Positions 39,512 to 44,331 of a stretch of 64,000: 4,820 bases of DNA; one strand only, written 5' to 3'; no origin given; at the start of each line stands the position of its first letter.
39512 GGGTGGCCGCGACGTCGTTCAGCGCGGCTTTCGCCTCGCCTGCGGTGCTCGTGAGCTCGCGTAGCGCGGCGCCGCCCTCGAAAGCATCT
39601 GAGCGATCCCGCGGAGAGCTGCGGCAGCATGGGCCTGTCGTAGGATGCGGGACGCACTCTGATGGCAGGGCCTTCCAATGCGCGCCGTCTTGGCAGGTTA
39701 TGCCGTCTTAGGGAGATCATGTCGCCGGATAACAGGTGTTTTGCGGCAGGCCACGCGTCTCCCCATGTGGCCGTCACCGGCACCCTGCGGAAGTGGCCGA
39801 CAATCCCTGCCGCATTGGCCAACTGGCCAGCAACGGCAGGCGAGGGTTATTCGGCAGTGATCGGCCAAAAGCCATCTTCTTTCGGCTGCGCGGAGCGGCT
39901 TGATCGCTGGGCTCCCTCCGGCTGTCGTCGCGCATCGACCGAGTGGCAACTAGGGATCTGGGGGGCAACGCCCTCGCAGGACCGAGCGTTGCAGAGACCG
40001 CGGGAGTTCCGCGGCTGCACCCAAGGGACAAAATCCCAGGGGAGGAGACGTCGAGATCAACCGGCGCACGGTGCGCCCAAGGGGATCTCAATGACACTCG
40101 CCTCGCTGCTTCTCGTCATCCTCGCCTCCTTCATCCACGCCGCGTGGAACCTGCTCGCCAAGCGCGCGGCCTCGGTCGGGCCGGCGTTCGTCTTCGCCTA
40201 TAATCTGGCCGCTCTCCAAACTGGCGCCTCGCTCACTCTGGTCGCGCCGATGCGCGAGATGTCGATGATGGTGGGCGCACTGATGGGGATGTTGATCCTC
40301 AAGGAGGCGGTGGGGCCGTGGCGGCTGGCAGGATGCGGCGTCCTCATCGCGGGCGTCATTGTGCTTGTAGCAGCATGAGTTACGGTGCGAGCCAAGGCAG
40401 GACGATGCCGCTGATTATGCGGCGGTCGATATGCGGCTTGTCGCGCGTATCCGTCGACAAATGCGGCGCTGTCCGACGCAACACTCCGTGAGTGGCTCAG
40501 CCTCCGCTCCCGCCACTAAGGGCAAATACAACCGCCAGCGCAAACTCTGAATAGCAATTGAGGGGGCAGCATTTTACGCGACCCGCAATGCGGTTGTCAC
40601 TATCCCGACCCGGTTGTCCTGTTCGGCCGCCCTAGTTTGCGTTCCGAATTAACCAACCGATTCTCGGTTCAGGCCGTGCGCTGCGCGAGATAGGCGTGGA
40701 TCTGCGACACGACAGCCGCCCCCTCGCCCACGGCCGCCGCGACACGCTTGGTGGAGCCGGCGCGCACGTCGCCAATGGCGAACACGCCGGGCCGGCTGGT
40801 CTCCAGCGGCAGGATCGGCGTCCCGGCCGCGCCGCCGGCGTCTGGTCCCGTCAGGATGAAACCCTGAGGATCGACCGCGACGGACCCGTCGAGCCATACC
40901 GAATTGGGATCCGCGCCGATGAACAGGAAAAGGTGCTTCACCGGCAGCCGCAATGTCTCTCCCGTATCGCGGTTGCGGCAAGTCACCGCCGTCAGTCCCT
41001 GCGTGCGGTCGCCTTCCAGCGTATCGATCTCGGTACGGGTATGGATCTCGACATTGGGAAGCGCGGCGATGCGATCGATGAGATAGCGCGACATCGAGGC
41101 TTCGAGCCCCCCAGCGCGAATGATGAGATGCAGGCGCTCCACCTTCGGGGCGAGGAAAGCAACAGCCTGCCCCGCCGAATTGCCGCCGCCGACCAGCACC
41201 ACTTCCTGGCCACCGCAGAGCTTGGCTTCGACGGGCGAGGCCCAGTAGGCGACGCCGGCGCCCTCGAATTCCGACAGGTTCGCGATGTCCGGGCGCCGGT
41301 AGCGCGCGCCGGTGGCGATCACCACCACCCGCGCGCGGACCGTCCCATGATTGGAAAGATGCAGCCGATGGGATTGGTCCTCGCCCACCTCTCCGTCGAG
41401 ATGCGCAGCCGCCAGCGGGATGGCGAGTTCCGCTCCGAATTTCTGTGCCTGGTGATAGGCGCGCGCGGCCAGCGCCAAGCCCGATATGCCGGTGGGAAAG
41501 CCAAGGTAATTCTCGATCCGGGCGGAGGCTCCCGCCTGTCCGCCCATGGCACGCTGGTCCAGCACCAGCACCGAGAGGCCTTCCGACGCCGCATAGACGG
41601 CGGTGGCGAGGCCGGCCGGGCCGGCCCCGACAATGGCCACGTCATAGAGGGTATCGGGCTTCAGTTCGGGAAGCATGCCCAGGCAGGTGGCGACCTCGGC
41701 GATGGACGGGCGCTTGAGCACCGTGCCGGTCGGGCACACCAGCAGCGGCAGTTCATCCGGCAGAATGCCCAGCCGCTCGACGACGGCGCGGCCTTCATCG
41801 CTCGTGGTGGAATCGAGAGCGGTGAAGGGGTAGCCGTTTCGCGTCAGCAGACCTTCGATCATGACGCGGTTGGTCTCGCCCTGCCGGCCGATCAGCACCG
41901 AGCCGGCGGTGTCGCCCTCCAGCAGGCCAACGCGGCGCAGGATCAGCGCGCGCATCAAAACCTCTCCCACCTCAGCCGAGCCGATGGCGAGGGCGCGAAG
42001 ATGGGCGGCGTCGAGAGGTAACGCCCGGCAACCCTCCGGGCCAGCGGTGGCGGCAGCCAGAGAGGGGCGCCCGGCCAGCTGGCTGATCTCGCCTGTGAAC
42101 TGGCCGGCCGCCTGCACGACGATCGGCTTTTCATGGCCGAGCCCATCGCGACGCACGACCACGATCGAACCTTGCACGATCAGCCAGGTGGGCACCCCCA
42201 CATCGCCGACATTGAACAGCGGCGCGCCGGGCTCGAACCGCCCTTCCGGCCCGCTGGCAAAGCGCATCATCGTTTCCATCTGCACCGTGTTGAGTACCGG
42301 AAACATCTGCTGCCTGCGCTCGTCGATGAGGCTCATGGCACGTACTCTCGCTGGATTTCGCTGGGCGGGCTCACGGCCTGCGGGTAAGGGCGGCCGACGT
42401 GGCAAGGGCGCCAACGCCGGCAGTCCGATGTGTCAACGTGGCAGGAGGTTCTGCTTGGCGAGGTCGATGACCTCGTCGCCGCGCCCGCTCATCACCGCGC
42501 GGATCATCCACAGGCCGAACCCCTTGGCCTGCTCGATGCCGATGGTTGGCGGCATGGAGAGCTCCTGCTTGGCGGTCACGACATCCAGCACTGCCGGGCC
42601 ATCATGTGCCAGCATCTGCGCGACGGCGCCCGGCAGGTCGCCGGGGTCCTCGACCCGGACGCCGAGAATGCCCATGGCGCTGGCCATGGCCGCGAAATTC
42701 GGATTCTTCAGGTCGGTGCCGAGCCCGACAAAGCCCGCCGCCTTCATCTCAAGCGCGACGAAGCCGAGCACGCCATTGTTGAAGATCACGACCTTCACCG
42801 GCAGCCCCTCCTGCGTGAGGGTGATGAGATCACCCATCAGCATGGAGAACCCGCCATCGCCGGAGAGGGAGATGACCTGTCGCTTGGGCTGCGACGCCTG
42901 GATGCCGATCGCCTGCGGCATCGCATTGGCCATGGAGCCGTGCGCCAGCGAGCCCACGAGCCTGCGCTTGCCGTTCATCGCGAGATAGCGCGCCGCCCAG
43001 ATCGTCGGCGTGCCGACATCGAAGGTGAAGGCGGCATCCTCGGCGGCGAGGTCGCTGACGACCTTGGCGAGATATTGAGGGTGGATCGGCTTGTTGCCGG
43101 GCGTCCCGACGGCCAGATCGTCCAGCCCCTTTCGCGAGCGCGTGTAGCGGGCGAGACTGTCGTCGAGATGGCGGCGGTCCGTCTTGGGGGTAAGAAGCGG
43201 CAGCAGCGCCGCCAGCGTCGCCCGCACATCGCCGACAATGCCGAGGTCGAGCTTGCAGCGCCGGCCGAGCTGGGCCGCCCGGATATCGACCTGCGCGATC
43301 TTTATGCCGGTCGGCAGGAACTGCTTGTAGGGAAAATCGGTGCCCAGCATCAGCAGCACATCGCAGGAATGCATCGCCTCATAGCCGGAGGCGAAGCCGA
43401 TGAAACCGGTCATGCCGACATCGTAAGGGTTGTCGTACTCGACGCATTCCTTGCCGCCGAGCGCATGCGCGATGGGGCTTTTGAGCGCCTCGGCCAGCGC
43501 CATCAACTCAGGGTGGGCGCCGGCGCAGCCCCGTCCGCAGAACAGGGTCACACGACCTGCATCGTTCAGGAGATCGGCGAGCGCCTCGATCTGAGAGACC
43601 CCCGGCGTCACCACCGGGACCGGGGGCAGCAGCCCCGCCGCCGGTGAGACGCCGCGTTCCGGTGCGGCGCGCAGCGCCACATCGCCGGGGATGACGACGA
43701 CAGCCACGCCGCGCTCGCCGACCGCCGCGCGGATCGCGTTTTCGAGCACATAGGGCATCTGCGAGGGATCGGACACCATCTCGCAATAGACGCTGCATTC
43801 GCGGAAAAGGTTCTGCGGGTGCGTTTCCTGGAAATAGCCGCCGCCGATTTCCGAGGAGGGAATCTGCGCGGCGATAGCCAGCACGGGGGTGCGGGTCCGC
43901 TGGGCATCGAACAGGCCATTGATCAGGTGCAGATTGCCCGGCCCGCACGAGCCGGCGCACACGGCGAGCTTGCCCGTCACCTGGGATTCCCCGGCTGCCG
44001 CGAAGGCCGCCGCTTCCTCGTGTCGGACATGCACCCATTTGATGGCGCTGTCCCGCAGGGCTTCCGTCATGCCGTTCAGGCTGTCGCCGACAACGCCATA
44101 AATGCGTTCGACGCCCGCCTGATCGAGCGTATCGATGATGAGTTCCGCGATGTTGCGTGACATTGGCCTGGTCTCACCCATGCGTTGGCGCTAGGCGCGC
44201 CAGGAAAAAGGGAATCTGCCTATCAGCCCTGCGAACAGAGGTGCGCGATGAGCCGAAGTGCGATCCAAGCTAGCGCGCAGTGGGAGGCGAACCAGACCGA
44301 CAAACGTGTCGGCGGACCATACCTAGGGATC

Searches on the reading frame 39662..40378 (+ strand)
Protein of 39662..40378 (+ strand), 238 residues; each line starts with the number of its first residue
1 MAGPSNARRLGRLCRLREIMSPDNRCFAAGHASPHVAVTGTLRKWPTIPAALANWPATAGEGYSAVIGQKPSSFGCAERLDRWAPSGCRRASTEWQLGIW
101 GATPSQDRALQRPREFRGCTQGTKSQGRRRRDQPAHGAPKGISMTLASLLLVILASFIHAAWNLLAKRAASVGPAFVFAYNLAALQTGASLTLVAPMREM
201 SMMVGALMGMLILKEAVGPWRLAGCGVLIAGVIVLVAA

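Call 67: search_protein_families(library=pfam, proteins=[window:39662-40378:+], max_evalue=0.001)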
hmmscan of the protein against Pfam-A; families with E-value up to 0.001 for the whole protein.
window:39662-40378:+ (238 aa): 1 family
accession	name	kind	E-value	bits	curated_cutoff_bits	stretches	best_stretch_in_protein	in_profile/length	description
PF00892.27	EamA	-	0.00027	21.6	28.2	0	173-236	72-134/135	EamA-like transporter family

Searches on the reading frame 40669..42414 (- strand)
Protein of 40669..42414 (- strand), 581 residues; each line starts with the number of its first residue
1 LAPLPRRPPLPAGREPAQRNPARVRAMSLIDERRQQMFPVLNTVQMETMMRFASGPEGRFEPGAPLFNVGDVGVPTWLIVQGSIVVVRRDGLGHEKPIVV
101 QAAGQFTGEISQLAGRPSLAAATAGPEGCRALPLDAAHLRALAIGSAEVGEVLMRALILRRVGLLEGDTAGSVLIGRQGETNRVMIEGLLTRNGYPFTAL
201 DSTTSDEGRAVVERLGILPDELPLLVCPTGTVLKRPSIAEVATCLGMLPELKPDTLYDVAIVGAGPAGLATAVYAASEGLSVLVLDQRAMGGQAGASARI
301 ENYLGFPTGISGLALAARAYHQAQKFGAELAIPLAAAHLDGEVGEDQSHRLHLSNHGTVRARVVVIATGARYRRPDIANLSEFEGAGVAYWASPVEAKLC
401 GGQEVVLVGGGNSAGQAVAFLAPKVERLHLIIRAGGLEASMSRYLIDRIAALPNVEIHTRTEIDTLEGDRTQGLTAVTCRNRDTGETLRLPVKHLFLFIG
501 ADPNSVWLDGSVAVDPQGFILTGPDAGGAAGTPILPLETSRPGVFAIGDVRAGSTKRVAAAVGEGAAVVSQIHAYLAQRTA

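Call 67: search_protein_families(library=pfam, proteins=[window:40669-42414:-], max_evalue=0.001)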
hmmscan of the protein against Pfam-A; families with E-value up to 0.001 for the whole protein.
window:40669-42414:- (581 aa): 12 families
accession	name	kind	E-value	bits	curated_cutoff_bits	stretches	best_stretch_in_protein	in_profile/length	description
PF07992.20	Pyr_redox_2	-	3.1e-31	109.3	26.1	1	257-565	1-291/291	Pyridine nucleotide-disulphide oxidoreductase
PF13738.12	Pyr_redox_3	-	1.7e-13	51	30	2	354-467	118-239/305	Pyridine nucleotide-disulphide oxidoreductase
PF01266.30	DAO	-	2.7e-07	30.9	27.9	1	258-332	1-80/353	FAD dependent oxidoreductase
PF00027.35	cNMP_binding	-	2.8e-07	30.9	27.5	1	59-142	3-85/89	Cyclic nucleotide-binding domain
PF00070.33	Pyr_redox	-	9.5e-07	29.7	22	1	405-480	2-80/82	Pyridine nucleotide-disulphide oxidoreductase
PF03486.20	HI0933_like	-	2e-06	27.9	50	1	258-289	2-33/244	HI0933-like protein Rossmann domain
PF13450.12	NAD_binding_8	-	2.5e-06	28.1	21.9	1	261-313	1-52/68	NAD(P)-binding Rossmann-like domain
PF01494.25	FAD_binding_3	-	5.4e-06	26.3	22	1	257-289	2-34/349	FAD binding domain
PF01946.23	Thi4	-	8e-06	25.7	26.2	1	257-294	18-57/235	Thi4 family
PF12831.13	FAD_oxidored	-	2e-05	24.5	27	1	258-297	1-41/416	FAD dependent oxidoreductase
PF00890.30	FAD_binding_2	-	5.4e-05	23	20.4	1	258-295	1-39/414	FAD binding domain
PF13434.12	Lys_Orn_oxgnase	-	0.0004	20.1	21.3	0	355-438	142-226/339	L-lysine 6-monooxygenase/L-ornithine 5-monooxygenase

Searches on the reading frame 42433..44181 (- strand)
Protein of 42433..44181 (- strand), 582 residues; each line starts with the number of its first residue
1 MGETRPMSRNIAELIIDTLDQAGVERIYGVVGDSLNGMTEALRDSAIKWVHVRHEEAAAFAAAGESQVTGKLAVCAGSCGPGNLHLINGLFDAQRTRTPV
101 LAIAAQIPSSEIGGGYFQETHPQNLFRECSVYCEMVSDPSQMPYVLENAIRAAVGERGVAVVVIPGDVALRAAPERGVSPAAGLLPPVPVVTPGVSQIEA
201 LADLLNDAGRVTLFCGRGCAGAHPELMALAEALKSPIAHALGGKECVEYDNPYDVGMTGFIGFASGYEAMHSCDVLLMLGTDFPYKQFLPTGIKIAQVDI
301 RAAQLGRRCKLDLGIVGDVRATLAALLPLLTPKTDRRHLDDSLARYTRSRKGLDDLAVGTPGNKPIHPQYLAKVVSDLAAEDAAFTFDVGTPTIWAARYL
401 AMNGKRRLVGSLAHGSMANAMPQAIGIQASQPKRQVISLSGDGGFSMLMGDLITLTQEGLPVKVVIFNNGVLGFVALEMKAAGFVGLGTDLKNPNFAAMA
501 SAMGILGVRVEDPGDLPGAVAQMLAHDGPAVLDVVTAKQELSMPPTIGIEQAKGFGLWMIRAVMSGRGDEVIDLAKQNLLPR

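Call 67: search_protein_families(library=pfam, proteins=[window:42433-44181:-], max_evalue=0.001)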
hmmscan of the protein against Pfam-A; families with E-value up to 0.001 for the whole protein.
window:42433-44181:- (582 aa): 3 families
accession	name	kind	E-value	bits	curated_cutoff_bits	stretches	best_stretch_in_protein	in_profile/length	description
PF02775.26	TPP_enzyme_C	-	2.3e-40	138.3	21.9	1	388-534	1-151/151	Thiamine pyrophosphate enzyme, C-terminal TPP binding domain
PF00205.28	TPP_enzyme_M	-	2.9e-34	118.1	30.4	1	198-326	1-137/137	Thiamine pyrophosphate enzyme, central domain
PF02776.23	TPP_enzyme_N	-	4.5e-34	117.2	26.8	1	10-120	2-114/119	Thiamine pyrophosphate enzyme, N-terminal TPP binding domain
